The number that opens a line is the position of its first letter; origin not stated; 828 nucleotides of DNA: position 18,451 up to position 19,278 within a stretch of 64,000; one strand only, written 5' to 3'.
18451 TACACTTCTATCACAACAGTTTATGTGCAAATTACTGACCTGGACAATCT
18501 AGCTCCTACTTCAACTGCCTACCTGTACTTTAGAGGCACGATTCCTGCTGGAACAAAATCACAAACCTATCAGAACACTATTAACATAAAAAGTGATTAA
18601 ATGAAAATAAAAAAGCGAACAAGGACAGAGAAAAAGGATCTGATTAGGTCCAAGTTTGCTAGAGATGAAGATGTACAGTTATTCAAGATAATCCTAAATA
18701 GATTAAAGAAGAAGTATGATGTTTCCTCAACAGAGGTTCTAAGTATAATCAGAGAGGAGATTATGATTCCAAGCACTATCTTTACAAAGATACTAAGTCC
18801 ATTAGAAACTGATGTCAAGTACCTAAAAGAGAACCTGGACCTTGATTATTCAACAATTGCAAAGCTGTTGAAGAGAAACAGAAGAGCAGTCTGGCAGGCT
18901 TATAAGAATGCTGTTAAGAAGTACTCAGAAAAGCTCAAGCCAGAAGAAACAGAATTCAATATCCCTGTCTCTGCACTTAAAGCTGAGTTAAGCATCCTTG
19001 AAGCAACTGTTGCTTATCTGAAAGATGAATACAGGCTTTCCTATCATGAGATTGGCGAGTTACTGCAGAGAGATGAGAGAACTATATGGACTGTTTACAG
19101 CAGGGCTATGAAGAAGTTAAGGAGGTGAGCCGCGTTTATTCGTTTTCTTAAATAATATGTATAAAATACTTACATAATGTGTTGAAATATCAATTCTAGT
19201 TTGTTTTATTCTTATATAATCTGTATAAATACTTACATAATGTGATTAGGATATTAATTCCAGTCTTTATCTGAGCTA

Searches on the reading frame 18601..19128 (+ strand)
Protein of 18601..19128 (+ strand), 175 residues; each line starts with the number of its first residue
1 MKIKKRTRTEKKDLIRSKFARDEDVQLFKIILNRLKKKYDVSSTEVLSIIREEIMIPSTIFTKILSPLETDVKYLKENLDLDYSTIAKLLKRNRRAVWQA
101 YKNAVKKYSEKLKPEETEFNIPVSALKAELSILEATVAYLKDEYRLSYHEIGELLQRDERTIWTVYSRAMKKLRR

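Call 53: search_protein_families(library=pfam, proteins=[window:18601-19128:+], max_evalue=0.01)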
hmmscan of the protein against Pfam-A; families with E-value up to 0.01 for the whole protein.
window:18601-19128:+ (175 aa): 7 families
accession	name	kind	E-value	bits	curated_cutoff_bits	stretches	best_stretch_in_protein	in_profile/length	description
PF08281.18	Sigma70_r4_2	-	6e-09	35.9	25.7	1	127-173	8-54/54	Sigma-70, region 4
PF13384.12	HTH_23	-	1.7e-06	28.1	24.6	0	135-168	8-40/50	Homeodomain-like domain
PF04545.22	Sigma70_r4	-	5e-05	23.2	24.1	1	135-174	10-49/50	Sigma-70, region 4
PF08279.18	HTH_11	-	0.0016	18.7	25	0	72-100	6-35/55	HTH domain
PF13936.12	HTH_38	-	0.0055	16.9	27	0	79-93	30-44/44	Helix-turn-helix domain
PF10552.14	ORF6C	-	0.0057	17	22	0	65-100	16-51/114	ORF6C domain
PF20432.4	Xre-like-HTH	-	0.0082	16.8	25.8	0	75-118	18-56/63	Antitoxin Xre-like helix-turn-helix domain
